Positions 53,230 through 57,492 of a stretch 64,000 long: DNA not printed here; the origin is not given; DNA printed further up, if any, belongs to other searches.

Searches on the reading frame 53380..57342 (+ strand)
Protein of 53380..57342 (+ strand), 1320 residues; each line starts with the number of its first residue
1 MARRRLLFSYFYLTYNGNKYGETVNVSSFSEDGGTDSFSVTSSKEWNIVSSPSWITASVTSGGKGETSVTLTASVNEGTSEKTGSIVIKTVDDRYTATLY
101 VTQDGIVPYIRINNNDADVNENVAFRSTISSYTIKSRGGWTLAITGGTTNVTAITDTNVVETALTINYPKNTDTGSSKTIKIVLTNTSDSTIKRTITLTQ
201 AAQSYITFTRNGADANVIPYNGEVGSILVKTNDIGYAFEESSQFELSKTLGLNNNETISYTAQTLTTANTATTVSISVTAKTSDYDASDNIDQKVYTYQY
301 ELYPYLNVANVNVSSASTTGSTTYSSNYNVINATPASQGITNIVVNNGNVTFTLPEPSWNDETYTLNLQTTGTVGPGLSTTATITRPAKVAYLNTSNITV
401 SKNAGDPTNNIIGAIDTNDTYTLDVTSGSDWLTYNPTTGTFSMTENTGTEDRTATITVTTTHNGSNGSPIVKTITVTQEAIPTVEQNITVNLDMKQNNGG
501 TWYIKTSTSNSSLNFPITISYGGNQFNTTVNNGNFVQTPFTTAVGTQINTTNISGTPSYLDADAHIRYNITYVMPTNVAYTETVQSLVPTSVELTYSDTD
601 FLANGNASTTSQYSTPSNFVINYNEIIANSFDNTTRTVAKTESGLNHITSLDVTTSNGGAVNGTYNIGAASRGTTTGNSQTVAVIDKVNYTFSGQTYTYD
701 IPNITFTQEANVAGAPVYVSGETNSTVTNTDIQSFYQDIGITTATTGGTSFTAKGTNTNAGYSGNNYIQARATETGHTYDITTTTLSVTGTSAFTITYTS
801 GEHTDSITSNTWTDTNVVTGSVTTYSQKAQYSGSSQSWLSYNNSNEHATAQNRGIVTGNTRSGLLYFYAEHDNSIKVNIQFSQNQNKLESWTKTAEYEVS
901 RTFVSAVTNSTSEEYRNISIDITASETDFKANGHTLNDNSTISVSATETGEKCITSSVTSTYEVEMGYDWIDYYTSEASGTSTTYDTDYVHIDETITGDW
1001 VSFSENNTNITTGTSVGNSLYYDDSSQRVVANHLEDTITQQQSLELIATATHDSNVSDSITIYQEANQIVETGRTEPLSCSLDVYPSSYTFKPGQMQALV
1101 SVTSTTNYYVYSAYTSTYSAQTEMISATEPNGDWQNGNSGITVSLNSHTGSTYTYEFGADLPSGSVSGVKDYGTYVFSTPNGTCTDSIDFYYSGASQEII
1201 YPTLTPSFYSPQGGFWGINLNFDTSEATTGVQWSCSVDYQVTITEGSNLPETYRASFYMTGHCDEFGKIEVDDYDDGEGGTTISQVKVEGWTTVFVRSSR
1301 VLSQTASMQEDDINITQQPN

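Call 10: search_protein_families(library=phrogs, proteins=[window:53380-57342:+], max_evalue=0.00001)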
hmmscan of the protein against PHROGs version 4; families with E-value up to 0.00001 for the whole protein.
window:53380-57342:+ (1320 aa): 0 families

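Call 20: search_dna_similar(query=window:53380-57342:+, collection=phages, mode=protein, max_rows=15)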
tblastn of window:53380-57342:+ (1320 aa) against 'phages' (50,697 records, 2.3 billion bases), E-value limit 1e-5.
No match.

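Call 38: search_protein_families(library=pfam, proteins=[window:53380-57342:+], max_evalue=0.001)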
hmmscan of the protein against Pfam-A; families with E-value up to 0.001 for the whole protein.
window:53380-57342:+ (1320 aa): 2 families
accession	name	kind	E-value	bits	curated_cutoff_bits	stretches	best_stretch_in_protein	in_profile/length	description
PF13004.13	BACON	-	3.6e-14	52.9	25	2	424-479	4-61/61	Putative binding domain, N-terminal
PF19190.6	BACON_2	-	8.8e-07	29.2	25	1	26-101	11-91/94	Viral BACON domain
